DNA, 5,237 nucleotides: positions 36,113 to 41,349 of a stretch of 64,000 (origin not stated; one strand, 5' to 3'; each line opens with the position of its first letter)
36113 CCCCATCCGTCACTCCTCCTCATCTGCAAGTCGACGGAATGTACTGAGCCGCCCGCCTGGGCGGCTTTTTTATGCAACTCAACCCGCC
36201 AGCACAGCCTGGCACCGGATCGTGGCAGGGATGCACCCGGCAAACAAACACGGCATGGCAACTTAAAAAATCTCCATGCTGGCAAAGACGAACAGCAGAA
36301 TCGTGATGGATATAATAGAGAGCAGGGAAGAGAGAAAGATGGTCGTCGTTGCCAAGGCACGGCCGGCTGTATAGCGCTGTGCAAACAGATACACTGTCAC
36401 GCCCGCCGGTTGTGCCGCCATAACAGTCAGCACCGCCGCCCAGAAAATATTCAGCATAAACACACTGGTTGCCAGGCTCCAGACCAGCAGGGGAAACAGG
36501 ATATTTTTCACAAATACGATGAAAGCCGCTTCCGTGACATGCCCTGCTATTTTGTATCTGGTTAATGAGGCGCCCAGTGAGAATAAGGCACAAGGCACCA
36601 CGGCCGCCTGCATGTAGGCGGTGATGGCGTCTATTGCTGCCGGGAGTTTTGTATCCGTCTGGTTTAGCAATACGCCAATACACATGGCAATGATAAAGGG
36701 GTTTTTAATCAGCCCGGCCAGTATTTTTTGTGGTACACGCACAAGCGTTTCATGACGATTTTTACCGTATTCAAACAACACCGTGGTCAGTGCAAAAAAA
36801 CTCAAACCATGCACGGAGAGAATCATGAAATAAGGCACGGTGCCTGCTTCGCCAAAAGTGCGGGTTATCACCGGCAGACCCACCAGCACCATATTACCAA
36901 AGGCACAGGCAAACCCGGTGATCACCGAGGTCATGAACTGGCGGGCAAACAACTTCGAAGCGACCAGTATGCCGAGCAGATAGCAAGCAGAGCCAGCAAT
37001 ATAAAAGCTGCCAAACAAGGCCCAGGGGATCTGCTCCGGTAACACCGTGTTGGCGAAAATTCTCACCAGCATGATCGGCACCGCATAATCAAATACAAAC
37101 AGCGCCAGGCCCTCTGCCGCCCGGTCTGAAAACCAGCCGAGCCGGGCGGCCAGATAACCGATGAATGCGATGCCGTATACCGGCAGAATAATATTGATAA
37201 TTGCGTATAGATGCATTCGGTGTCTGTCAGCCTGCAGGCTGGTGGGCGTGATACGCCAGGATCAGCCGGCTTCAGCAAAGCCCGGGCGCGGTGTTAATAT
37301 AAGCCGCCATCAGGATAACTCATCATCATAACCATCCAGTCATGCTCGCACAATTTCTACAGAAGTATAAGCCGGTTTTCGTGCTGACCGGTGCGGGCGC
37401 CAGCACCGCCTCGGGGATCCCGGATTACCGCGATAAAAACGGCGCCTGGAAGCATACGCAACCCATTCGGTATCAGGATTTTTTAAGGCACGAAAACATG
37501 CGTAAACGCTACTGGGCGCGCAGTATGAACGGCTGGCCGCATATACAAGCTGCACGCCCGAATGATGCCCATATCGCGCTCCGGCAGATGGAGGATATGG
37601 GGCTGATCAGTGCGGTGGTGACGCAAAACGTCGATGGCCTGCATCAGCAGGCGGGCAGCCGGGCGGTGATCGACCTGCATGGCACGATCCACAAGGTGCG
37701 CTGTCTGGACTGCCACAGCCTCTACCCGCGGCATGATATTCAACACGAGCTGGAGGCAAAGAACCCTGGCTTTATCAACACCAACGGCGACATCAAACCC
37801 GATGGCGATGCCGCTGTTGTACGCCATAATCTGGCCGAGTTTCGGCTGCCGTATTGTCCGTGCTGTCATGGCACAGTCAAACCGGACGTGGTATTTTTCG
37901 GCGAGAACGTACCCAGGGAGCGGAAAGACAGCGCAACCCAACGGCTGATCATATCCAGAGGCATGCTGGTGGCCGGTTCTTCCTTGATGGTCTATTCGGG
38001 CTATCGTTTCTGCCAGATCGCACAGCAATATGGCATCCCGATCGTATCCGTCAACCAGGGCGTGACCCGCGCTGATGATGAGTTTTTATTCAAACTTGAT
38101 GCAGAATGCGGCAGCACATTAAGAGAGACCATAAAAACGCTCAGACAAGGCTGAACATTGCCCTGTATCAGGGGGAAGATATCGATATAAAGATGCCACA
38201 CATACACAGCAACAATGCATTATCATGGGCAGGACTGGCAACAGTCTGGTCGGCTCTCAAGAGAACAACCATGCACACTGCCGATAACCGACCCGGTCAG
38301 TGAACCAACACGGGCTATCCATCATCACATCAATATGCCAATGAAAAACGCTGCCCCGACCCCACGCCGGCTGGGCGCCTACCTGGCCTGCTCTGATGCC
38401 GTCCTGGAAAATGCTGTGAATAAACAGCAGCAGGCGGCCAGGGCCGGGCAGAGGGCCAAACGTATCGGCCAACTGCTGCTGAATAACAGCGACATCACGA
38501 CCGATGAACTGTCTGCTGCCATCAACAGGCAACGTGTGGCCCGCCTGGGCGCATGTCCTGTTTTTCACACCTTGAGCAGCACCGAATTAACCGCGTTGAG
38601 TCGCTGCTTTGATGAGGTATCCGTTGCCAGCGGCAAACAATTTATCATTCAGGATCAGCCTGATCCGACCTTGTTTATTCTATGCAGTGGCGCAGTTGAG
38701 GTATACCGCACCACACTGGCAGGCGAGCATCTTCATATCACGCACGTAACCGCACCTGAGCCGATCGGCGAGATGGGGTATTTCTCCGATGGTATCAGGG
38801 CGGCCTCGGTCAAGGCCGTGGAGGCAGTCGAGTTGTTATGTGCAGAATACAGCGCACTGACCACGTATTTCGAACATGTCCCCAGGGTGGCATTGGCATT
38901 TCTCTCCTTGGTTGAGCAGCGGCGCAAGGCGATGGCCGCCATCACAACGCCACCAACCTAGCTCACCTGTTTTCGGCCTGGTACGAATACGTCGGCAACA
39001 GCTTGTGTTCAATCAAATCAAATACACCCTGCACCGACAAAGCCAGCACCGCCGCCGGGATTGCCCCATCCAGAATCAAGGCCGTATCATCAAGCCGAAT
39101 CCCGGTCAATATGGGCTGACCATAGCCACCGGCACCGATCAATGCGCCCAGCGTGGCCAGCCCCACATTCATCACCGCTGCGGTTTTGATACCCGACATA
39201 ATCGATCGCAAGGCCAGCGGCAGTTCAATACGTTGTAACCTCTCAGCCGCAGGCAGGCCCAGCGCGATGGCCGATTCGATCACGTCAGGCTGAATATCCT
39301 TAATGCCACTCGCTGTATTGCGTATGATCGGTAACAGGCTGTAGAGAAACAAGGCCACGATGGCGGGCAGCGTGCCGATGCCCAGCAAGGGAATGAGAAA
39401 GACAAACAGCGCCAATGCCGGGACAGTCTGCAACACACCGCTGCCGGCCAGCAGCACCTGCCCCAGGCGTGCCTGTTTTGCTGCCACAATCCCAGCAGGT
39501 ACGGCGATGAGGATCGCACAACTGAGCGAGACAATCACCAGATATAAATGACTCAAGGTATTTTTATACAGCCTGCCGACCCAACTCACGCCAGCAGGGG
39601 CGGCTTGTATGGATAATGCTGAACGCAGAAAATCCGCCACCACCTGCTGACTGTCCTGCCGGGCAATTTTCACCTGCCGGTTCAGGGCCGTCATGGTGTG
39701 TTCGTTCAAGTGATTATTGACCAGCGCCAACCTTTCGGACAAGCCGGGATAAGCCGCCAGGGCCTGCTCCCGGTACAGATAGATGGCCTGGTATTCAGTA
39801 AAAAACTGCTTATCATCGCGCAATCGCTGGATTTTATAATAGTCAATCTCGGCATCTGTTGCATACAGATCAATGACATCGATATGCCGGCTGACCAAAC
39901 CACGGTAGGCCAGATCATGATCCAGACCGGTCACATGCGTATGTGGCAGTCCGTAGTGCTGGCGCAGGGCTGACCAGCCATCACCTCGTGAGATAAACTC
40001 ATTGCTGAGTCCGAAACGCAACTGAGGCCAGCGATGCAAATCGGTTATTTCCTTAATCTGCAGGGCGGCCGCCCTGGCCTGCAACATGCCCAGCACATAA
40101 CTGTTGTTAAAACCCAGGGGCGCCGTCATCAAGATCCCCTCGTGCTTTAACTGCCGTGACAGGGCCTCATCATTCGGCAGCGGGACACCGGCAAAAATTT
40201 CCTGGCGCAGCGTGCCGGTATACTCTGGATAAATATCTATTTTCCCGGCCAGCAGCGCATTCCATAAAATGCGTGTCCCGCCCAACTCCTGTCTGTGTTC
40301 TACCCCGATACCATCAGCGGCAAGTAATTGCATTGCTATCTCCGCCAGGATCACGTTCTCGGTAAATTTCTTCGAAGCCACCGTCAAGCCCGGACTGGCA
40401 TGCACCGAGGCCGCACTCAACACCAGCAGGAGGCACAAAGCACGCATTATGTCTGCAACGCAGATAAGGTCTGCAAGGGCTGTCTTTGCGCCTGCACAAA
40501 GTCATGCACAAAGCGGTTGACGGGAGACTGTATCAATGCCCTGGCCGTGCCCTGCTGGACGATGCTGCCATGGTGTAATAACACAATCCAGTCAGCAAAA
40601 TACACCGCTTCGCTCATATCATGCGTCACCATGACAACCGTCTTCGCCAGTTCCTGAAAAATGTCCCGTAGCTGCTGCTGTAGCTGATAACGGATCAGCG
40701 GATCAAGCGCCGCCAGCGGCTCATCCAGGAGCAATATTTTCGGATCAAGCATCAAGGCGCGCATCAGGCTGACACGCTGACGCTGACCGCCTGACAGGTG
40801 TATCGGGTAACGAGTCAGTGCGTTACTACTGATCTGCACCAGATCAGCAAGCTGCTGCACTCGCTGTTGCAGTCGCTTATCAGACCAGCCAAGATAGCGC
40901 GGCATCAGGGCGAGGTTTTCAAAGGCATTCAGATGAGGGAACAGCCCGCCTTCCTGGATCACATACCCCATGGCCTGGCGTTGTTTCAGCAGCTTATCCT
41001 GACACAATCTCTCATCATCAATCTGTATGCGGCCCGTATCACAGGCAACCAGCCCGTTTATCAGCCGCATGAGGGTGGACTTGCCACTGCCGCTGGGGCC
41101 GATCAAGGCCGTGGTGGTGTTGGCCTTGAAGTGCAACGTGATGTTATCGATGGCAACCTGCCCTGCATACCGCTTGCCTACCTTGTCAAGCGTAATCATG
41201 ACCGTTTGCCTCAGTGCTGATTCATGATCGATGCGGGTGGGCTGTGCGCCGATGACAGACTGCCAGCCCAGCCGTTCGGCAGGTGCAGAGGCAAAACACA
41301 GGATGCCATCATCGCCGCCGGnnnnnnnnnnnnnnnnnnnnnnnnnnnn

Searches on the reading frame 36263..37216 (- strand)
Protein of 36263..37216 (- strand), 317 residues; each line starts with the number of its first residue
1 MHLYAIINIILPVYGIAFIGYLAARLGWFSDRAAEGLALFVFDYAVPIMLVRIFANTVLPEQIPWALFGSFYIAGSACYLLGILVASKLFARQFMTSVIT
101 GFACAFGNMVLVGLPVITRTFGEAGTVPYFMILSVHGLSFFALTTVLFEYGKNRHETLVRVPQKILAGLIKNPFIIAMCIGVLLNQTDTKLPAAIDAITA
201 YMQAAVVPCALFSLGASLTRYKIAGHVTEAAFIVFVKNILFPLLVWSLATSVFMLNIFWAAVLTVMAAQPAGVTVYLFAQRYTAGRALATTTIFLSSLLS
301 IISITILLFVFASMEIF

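Call 52: search_protein_families(library=pfam, proteins=[window:36263-37216:-], max_evalue=0.000001)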
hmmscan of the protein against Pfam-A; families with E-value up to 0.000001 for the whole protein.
window:36263-37216:- (317 aa): 1 family
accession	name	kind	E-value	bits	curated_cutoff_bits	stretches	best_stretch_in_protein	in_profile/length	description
PF03547.23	Mem_trans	-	7.9e-31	107.4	25.7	1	6-307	2-342/343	Membrane transport protein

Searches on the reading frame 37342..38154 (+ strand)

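Call 52: search_protein_families(library=pfam, proteins=[window:37342-38154:+], max_evalue=0.000001)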
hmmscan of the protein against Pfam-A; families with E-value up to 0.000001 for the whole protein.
window:37342-38154:+ (270 aa): 1 family
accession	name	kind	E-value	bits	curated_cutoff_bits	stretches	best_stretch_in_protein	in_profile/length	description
PF02146.23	SIR2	-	1.8e-43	149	24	1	17-219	1-180/180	Sir2 family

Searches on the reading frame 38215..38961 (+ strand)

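Call 52: search_protein_families(library=pfam, proteins=[window:38215-38961:+], max_evalue=0.000001)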
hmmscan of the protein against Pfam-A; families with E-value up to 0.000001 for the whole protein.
window:38215-38961:+ (248 aa): 1 family
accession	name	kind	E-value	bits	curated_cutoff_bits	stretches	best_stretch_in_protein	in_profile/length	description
PF00027.35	cNMP_binding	-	9.6e-12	45.2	27.5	1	136-219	3-86/89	Cyclic nucleotide-binding domain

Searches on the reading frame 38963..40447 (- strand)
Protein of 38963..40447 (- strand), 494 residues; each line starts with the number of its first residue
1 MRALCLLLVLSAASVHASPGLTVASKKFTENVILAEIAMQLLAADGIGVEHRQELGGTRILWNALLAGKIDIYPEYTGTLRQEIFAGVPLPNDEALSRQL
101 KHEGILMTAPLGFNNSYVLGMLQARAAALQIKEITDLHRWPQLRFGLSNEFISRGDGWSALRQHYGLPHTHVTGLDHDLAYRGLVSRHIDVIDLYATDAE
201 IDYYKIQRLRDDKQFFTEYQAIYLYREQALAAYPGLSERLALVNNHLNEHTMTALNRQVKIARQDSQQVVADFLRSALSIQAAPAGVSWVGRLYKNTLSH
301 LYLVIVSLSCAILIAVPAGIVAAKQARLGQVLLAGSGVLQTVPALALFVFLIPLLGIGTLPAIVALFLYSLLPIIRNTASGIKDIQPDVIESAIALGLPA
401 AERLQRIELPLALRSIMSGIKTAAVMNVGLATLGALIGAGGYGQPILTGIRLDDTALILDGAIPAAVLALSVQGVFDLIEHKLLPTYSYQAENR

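Call 7: search_protein_families(library=ncbifam, proteins=[window:38963-40447:-], max_evalue=1e-10)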
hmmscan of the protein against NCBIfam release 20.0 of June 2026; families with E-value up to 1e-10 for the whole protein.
window:38963-40447:- (494 aa): 3 families
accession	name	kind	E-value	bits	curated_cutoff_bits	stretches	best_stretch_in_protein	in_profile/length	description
NF049931.1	GlyBetbindOsmF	equivalog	3.2e-30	105.2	400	1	20-277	4-279/283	glycine betaine ABC transporter substrate-binding protein OsmF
TIGR03416.1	ABC_choXWV_perm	equivalog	5.2e-28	98.3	363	1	292-470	83-261/267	choline ABC transporter permease subunit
NF008196.0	PRK10952.1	equivalog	2.5e-22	79.2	439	1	295-471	144-320/356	glycine betaine/L-proline ABC transporter permease ProW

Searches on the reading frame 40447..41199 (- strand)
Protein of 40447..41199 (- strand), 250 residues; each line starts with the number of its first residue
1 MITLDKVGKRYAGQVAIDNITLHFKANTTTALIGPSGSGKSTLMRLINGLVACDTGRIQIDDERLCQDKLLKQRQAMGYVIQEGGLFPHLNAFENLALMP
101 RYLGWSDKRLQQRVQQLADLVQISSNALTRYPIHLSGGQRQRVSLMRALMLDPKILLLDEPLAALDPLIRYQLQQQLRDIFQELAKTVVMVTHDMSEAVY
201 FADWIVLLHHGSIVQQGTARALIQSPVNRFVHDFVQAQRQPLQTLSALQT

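Call 7: search_protein_families(library=ncbifam, proteins=[window:40447-41199:-], max_evalue=1e-10)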
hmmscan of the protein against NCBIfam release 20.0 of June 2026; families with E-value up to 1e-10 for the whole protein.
window:40447-41199:- (250 aa): 179 families (the best 25 are shown)
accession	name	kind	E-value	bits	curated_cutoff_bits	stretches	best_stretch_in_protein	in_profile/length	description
TIGR01186.1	proV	subfamily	2.8e-64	217.5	326.6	1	12-239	4-234/363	betaine/proline/choline family ABC transporter ATP-binding protein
TIGR00968.1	3a0106s01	subfamily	1.3e-63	214.7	342.75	1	2-237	1-233/237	sulfate ABC transporter ATP-binding protein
TIGR03265.1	PhnT2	equivalog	3.4e-61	207.4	457.7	1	2-236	5-236/353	putative 2-aminoethylphosphonate ABC transporter ATP-binding protein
TIGR03258.1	PhnT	equivalog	3.1e-58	197.5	499.15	1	2-237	9-242/359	2-aminoethylphosphonate ABC transport system ATP-binding subunit PhnT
NF006987.0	PRK09452.1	equivalog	3.5e-58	197.1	482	1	1-236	17-249/378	spermidine/putrescine ABC transporter ATP-binding protein PotA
TIGR01187.1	potA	subfamily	4.2e-58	197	355.6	1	32-235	1-201/325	polyamine ABC transporter ATP-binding protein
NF043075.1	MMSYN1_0197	equivalog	2.9e-57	194.1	550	1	1-236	2-234/341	spermidine/putrescine ABC transporter ATP-binding protein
NF008105.0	PRK10851.1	equivalog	1.6e-56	191.6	502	1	2-236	3-238/362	sulfate/thiosulfate ABC transporter ATP-binding protein CysA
NF008653.0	PRK11650.1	subfamily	3.5e-56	190.8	432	1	2-237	4-237/357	sn-glycerol-3-phosphate ABC transporter ATP-binding protein UgpC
NF040840.2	tungstate_WtpC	equivalog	9.7e-55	186.2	440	1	1-236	1-232/347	tungstate ABC transporter ATP-binding protein WtpC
NF040933.2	ABC_arch_GlcV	equivalog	3.5e-54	184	450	1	3-235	4-242/357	glucose ABC transporter ATP-binding protein GlcV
NF008233.0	PRK11000.1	equivalog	2.6e-53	181.2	568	1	2-237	4-236/369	maltose/maltodextrin ABC transporter ATP-binding protein MalK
NF008513.0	PRK11432.1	equivalog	3.3e-53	180.8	496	1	2-235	7-237/351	ferric ABC transporter ATP-binding protein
TIGR03415.1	ABC_choXWV_ATP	equivalog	6.9e-53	180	483.75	1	12-247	35-276/382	choline ABC transporter ATP-binding protein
TIGR04521.1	ECF_ATPase_2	equivalog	1.1e-51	175.5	330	1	14-225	18-235/279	energy-coupling factor transporter ATPase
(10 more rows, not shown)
